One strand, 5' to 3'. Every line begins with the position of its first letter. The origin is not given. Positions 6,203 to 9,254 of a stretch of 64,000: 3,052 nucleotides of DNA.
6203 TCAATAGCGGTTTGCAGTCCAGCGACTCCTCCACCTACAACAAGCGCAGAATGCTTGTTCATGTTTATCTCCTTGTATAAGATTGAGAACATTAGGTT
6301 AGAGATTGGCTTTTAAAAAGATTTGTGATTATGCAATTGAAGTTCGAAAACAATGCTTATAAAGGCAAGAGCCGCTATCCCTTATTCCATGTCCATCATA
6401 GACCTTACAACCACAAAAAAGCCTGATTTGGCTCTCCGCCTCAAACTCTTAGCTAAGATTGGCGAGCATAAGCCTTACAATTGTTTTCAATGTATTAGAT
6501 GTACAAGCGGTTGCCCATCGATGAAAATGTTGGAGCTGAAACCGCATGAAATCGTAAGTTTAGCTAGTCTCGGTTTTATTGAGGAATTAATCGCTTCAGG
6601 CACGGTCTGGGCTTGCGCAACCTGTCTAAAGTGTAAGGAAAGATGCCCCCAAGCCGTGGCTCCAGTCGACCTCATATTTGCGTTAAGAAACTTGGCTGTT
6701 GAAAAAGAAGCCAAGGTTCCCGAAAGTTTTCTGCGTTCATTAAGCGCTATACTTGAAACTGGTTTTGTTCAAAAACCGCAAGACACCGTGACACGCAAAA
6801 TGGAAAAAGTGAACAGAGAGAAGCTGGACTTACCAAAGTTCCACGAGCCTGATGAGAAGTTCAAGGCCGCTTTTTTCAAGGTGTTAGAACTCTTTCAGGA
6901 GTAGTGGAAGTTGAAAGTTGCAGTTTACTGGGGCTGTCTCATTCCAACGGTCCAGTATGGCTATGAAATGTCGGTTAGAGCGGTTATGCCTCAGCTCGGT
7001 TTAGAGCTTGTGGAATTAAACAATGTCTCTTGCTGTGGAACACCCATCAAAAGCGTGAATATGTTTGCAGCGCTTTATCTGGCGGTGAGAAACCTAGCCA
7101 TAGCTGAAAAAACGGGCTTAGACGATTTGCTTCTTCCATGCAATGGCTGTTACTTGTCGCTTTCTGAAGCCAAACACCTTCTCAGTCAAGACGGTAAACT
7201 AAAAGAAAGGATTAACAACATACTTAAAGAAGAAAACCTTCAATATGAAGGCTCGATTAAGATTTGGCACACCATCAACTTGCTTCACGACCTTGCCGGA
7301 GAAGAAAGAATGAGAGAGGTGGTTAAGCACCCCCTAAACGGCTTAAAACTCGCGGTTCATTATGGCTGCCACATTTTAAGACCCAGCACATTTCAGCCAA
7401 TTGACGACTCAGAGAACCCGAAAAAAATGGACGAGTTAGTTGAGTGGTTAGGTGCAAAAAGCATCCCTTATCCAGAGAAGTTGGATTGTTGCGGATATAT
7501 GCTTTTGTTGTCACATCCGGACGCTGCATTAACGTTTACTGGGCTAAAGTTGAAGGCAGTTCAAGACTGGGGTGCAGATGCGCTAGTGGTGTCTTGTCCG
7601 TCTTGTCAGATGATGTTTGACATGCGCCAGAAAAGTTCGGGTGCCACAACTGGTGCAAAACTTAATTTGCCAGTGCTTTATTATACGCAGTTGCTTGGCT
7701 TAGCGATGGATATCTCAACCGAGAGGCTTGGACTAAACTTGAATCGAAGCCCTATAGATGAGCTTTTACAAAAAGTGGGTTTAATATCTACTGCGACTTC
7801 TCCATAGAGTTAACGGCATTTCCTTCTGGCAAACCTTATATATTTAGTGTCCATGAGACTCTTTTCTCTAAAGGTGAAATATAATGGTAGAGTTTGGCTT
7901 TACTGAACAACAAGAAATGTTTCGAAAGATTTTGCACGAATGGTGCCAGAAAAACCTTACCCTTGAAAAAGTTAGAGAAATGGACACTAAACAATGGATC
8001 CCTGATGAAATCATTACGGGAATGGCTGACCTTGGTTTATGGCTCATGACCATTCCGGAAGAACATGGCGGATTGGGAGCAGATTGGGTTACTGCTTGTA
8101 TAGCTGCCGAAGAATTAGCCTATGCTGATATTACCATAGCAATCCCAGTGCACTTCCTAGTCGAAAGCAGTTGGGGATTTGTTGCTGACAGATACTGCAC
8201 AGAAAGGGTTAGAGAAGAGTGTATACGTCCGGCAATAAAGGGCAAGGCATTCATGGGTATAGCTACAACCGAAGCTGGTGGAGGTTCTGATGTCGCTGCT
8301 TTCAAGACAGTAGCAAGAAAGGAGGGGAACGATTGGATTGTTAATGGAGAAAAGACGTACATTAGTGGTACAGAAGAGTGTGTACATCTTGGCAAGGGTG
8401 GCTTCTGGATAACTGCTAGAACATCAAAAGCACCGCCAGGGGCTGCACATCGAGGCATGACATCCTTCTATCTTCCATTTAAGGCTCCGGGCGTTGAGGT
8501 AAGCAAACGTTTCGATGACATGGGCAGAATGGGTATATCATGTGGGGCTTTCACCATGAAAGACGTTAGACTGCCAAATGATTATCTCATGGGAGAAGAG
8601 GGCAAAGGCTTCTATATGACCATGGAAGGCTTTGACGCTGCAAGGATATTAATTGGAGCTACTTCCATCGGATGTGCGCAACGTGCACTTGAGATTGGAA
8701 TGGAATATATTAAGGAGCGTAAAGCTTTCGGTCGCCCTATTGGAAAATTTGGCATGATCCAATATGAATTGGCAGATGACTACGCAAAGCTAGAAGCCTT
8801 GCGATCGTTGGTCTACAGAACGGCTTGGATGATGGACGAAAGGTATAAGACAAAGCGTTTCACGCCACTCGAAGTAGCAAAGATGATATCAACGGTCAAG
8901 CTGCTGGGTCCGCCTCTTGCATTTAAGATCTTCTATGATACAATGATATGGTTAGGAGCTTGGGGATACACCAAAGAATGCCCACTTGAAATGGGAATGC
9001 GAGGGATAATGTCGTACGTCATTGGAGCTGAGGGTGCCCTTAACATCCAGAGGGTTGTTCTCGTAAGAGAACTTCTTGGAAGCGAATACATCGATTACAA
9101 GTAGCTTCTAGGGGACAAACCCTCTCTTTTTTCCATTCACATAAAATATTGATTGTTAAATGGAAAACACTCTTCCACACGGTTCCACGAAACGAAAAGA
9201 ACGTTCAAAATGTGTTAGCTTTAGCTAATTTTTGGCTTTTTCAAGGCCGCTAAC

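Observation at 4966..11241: Redox module 1: short HdrA + HdrC + HdrB + acyl-CoA dehydrogenase + EtfAB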

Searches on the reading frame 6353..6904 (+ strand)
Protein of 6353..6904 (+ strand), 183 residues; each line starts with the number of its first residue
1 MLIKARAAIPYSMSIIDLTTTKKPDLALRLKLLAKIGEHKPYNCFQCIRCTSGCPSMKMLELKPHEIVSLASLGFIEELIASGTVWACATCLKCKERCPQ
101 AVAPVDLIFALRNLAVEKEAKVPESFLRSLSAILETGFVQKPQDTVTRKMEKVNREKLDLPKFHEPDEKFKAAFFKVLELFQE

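Call 3: search_protein_families(library=pfam, proteins=[window:6353-6904:+])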
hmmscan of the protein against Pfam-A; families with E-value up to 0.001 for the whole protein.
window:6353-6904:+ (183 aa): 4 families
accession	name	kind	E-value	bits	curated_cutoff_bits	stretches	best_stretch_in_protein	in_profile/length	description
PF13183.11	Fer4_8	-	7.6e-08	33.2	27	1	43-101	4-67/68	4Fe-4S dicluster domain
PF13534.11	Fer4_17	-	8.1e-08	33.1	22.2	1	43-102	1-60/61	4Fe-4S dicluster domain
PF13187.11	Fer4_9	-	1.1e-06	29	27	1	43-101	1-50/52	4Fe-4S dicluster domain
PF13237.11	Fer4_10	-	3.7e-06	27.2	25.5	1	41-99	6-53/53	4Fe-4S dicluster domain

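Call 6: search_protein_families(library=ncbifam, proteins=[window:6353-6904:+])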
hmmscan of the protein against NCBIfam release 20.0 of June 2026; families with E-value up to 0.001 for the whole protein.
window:6353-6904:+ (183 aa): 14 families
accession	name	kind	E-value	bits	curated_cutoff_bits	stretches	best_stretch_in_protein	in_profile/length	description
TIGR03290.1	CoB_CoM_SS_C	equivalog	1.2e-24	87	160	1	43-177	3-131/144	CoB--CoM heterodisulfide reductase subunit C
NF038018.1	qmoC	equivalog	3.3e-15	56.4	300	1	31-122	7-98/360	quinone-interacting membrane-bound oxidoreductase complex subunit QmoC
NF041779.1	hetero_SS_HdrC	equivalog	1.2e-14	54.3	350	1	43-152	32-141/198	ferredoxin:CoB-CoM heterodisulfide reductase subunit HdrC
NF041890.1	hdrC_Methbact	equivalog_domain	1.7e-11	44.1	270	1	40-140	27-128/192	ferredoxin:CoB-CoM heterodisulfide reductase subunit HdrC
NF009227.0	PRK12577.1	equivalog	2.4e-07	29.7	349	1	84-129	207-252/330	succinate dehydrogenase/fumarate reductase iron-sulfur subunit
NF004898.0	PRK06259.1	equivalog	3.3e-07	29.3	385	1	42-175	134-267/488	fumarate reductase (CoM/CoB) subunit TfrB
NF004616.0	PRK05950.1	subfamily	9.3e-07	28.2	228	1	79-119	197-237/238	succinate dehydrogenase iron-sulfur subunit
NF009226.0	PRK12576.1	equivalog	1e-06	28.3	344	1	82-138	204-262/317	succinate dehydrogenase/fumarate reductase iron-sulfur subunit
TIGR00384.1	dhsB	subfamily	1e-05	25.1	88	1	40-111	138-221/222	succinate dehydrogenase and fumarate reductase iron-sulfur protein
NF041837.1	rnfC_Methano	equivalog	5.9e-05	22.1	650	1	34-110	350-422/438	Rnf electron transport complex subunit RnfC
TIGR00314.1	cdhA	equivalog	7.8e-05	20.7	781.3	1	42-111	399-462/784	CO dehydrogenase/acetyl-CoA synthase complex subunit alpha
NF045663.1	diclust_near_Sec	equivalog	0.00016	19.9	530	1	44-125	309-391/759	pyridine nucleotide-disulfide oxidoreductase/dicluster-binding protein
NF042952.1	MFR_FeS_SdhB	equivalog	0.00017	20.7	600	1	82-119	198-235/320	8-methylmenaquinol:fumarate reductase iron-sulfur subunit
NF045670.1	quin_L_LdhH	equivalog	0.00023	19.5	800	1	39-122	301-390/706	L-lactate dehydrogenase (quinone) large subunit LdhH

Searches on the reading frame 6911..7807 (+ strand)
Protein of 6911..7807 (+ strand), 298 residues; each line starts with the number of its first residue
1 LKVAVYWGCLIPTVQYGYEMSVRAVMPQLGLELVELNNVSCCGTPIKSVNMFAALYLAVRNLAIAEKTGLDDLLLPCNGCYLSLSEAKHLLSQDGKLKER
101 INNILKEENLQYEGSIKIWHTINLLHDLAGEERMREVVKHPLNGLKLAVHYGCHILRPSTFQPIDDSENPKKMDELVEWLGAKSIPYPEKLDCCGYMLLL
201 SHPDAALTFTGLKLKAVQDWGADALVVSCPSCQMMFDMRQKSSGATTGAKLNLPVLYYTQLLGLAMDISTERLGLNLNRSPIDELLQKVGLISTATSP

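Call 3: search_protein_families(library=pfam, proteins=[window:6911-7807:+])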
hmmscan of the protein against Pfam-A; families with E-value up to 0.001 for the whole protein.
window:6911-7807:+ (298 aa): 2 families
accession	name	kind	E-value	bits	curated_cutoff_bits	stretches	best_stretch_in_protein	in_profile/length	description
PF02754.22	CCG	-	3.2e-26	91.7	20.6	2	148-237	2-85/85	Cysteine-rich domain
PF22196.1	HdrB-like_C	-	0.00082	19.8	33.4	0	202-277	8-85/87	HdrB-like C-terminal domain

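Call 6: search_protein_families(library=ncbifam, proteins=[window:6911-7807:+])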
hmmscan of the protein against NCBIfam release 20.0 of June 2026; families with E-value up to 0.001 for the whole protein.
window:6911-7807:+ (298 aa): 7 families
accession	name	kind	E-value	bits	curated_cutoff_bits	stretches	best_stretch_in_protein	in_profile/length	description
TIGR03288.1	CoB_CoM_SS_B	equivalog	5.8e-76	255.5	345.15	1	3-289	2-290/290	CoB--CoM heterodisulfide reductase subunit B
NF042965.1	MFR_anch_SdhE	equivalog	2.6e-56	191.3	500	1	2-278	2-274/282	8-methylmenaquinol:fumarate reductase membrane anchor subunit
NF041780.1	hetero_SS_HdrB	equivalog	3.7e-36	125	450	1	3-288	6-304/304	ferredoxin:CoB-CoM heterodisulfide reductase subunit HdrB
NF045670.1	quin_L_LdhH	equivalog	2.8e-17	62.3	800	1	1-236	467-685/706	L-lactate dehydrogenase (quinone) large subunit LdhH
NF004898.0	PRK06259.1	equivalog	5.4e-11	41.8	385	1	1-237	262-464/488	fumarate reductase (CoM/CoB) subunit TfrB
NF008369.0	PRK11168.1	equivalog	4.5e-05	22.5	278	0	2-106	168-276/401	anaerobic glycerol-3-phosphate dehydrogenase subunit C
NF008434.0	PRK11274.1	equivalog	0.00011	21.3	333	1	2-237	169-389/409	glycolate oxidase subunit GlcF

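Call 30: search_solved_structures(query=window:6911-7807:+, show_alignments=2, max_evalue=0.001)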
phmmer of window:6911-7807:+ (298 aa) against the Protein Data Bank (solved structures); distinct sequences matched with E-value up to 0.001: 5.
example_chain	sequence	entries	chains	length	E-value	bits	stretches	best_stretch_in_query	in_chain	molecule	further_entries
8rvu_b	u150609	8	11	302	5.9e-62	213.3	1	1-289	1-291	H(2):CoB-CoM heterodisulfide,ferredoxin reductase subunit B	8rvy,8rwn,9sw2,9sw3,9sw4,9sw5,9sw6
9sfi_C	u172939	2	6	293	2.2e-60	208.1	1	1-290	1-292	H(2)/formate:CoB-CoM heterodisulfide,ferredoxin reductase subunit B2 | Heterodisulfide reductase subunit B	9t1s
8rvv_B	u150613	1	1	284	9.5e-60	206.1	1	1-275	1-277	H(2):CoB-CoM heterodisulfide,ferredoxin reductase subunit B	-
5odc_B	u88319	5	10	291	1.3e-59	205.6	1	1-289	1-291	Heterodisulfide reductase, subunit B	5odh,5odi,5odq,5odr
7bkb_B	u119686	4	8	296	7.3e-58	199.9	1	4-289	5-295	CoB--CoM heterodisulfide reductase subunit B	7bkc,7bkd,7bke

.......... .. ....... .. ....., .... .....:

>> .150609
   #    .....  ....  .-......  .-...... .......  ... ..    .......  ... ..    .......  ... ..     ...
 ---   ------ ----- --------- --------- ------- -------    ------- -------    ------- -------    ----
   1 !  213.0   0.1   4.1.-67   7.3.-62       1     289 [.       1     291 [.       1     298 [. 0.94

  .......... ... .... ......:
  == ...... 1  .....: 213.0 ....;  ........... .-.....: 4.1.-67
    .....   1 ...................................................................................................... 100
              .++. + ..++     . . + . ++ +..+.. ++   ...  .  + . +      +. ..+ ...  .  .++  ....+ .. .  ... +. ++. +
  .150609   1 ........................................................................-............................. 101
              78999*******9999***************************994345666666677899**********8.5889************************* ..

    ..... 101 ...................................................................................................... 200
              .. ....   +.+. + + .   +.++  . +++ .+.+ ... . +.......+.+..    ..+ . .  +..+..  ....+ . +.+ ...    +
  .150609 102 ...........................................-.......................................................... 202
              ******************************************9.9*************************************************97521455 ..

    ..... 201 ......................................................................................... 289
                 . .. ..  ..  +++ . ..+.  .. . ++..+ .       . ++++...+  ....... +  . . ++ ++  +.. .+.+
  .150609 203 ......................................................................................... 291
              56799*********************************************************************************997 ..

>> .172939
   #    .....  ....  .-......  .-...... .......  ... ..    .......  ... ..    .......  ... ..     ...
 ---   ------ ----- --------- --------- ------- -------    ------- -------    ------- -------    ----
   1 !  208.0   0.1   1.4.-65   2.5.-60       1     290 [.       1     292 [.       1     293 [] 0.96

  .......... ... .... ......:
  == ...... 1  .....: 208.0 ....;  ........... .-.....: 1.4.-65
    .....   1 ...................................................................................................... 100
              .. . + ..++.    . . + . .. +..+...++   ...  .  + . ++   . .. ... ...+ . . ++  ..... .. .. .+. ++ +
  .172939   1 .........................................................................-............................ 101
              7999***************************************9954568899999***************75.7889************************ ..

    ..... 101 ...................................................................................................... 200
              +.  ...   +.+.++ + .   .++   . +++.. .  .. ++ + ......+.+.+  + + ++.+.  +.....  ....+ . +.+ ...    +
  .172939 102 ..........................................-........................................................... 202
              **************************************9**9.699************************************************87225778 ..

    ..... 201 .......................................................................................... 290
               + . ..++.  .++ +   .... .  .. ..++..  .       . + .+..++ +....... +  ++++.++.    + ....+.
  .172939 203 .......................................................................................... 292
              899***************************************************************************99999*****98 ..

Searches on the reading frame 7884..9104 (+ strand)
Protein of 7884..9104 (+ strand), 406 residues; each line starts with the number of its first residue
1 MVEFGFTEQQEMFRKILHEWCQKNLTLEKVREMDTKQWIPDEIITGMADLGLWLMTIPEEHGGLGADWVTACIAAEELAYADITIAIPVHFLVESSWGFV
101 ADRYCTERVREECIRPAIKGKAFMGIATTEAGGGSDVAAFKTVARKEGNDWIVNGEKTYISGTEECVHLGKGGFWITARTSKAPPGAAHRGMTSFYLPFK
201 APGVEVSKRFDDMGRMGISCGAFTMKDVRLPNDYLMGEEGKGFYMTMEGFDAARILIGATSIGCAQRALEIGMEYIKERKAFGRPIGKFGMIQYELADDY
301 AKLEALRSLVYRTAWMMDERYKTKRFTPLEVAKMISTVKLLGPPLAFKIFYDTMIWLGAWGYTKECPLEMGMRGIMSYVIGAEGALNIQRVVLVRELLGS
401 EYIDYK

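Call 3: search_protein_families(library=pfam, proteins=[window:7884-9104:+])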
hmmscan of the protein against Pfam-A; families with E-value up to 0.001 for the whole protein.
window:7884-9104:+ (406 aa): 4 families
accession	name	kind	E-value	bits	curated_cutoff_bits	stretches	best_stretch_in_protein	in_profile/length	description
PF00441.29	Acyl-CoA_dh_1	-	1.1e-29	104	22.4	1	240-397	1-149/150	Acyl-CoA dehydrogenase, C-terminal domain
PF02771.21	Acyl-CoA_dh_N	-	1.9e-21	77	22.9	1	7-121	1-113/113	Acyl-CoA dehydrogenase, N-terminal domain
PF02770.24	Acyl-CoA_dh_M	-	2.6e-17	63.2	33.3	1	126-228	2-97/97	Acyl-CoA dehydrogenase, middle domain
PF08028.16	Acyl-CoA_dh_2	-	2e-08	35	22.7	1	256-370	2-118/134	Acyl-CoA dehydrogenase, C-terminal domain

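Call 6: search_protein_families(library=ncbifam, proteins=[window:7884-9104:+])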
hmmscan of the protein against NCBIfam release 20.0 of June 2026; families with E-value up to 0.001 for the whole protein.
window:7884-9104:+ (406 aa): 22 families
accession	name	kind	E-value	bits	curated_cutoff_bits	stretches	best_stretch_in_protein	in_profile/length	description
TIGR03207.1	cyc_hxne_CoA_dh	equivalog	8.9e-60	202.4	575.35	1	31-396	25-370/372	cyclohexanecarboxyl-CoA dehydrogenase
NF042972.1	AcrlCoAredClosAcrC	equivalog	6.9e-59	199.4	640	1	3-398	2-377/378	acryloyl-CoA reductase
NF045552.1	GlutCoADH_Des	equivalog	7.9e-57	193.2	470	1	3-399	2-381/387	glutaryl-CoA dehydrogenase Acd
NF008997.0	PRK12341.1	equivalog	1.4e-53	182.4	537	1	3-382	2-362/382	acyl-CoA dehydrogenase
NF043006.1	CyhCrbnylCoADH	equivalog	2.1e-53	181.7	650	1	31-398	28-376/380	cyclohexane-1-carbonyl-CoA dehydrogenase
NF042439.1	SulpropCoADesulf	equivalog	1.8e-47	161.9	600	1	27-400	13-373/379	3-sulfinopropanoyl-CoA desulfinase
NF002885.1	PRK03354.1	equivalog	2.4e-40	138.7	540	1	3-320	2-305/378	crotonobetainyl-CoA dehydrogenase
NF058590.1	AcCoDHFadEBacil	equivalog_domain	8.8e-38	130.2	600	1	6-323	21-326/586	acyl-CoA dehydrogenase FadE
NF053553.1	prodigi_MBC_PigA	equivalog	1.8e-33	116.2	500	1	3-396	2-378/381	prodigiosin MBC biosynthesis dehydrogenase PigA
NF045652.1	ProlPCPDhRedW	equivalog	9.4e-32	110.2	650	1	11-322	5-308/376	L-prolyl-[peptidyl-carrier protein] dehydrogenase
TIGR03203.1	pimD_small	equivalog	7.1e-21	74.7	652.7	1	41-313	40-299/378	pimeloyl-CoA dehydrogenase small subunit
NF052270.1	Staph_DH_FadE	equivalog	1.9e-16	59.8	600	1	126-339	142-342/400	acyl-CoA dehydrogenase FadE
TIGR04022.1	sulfur_SfnB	equivalog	7.2e-15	54.8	430.9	1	30-281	25-259/391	SfnB family sulfur acquisition oxidoreductase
NF050027.1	acylCoADhIpdE2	equivalog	8.5e-15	55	450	1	251-313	178-240/311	acyl-CoA dehydrogenase IpdE2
NF007000.1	PRK09463.1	subfamily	1.6e-13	49.9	600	1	36-303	71-347/726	acyl-CoA dehydrogenase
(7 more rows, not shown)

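Call 75: search_solved_structures(query=window:7884-9104:+, show_alignments=1, max_evalue=1e-30)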
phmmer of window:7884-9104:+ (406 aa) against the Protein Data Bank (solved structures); distinct sequences matched with E-value up to 1e-30: 42.
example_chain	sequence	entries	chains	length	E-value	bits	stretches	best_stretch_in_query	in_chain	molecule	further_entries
1ukw_A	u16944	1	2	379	3.6e-51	177.3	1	2-399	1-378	acyl-CoA dehydrogenase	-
6fah_C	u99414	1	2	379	1.1e-48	169.1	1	6-397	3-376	Caffeyl-CoA reductase-Etf complex subunit CarC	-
1jqi_A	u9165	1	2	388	4.8e-48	167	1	7-400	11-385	short chain acyl-CoA dehydrogenase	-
7y0a_A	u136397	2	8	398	6.1e-48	166.6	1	8-400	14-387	Short-chain specific acyl-CoA dehydrogenase, mitochondrial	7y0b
8sgs_A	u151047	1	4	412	8.1e-48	166.2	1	8-400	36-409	Short-chain specific acyl-CoA dehydrogenase, mitochondrial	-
2vig_A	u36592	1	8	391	3.3e-47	164.2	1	8-400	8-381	SHORT-CHAIN SPECIFIC ACYL-COA DEHYDROGENASE,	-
3pfd_A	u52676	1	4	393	5e-46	160.3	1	8-398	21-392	Acyl-CoA dehydrogenase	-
4l1f_A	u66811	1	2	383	4e-45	157.4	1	3-399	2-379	Acyl-CoA dehydrogenase domain protein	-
8i4p_A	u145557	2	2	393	6e-45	156.8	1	7-399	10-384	Acyl-CoA dehydrogenase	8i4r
4iv6_A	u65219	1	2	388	7.2e-45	156.5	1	6-400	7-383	Acyl-CoA dehydrogenase FadE3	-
7w0j_A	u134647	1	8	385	7.9e-45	156.4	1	7-398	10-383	Acyl-CoA dehydrogenase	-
3mdd_A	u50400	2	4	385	9.7e-45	156.1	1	4-399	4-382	MEDIUM CHAIN ACYL-COA DEHYDROGENASE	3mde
1udy_A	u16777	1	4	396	1.1e-44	156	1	4-399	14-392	Acyl-CoA dehydrogenase, medium-chain specific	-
5ol2_C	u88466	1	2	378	1.8e-44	155.2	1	23-398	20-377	Acyl-CoA dehydrogenase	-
1ege_A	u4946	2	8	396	2.3e-44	154.8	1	3-398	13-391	MEDIUM CHAIN ACYL-COA DEHYDROGENASE | Acyl-CoA dehydrogenase, medium-chain specific, mitochondrial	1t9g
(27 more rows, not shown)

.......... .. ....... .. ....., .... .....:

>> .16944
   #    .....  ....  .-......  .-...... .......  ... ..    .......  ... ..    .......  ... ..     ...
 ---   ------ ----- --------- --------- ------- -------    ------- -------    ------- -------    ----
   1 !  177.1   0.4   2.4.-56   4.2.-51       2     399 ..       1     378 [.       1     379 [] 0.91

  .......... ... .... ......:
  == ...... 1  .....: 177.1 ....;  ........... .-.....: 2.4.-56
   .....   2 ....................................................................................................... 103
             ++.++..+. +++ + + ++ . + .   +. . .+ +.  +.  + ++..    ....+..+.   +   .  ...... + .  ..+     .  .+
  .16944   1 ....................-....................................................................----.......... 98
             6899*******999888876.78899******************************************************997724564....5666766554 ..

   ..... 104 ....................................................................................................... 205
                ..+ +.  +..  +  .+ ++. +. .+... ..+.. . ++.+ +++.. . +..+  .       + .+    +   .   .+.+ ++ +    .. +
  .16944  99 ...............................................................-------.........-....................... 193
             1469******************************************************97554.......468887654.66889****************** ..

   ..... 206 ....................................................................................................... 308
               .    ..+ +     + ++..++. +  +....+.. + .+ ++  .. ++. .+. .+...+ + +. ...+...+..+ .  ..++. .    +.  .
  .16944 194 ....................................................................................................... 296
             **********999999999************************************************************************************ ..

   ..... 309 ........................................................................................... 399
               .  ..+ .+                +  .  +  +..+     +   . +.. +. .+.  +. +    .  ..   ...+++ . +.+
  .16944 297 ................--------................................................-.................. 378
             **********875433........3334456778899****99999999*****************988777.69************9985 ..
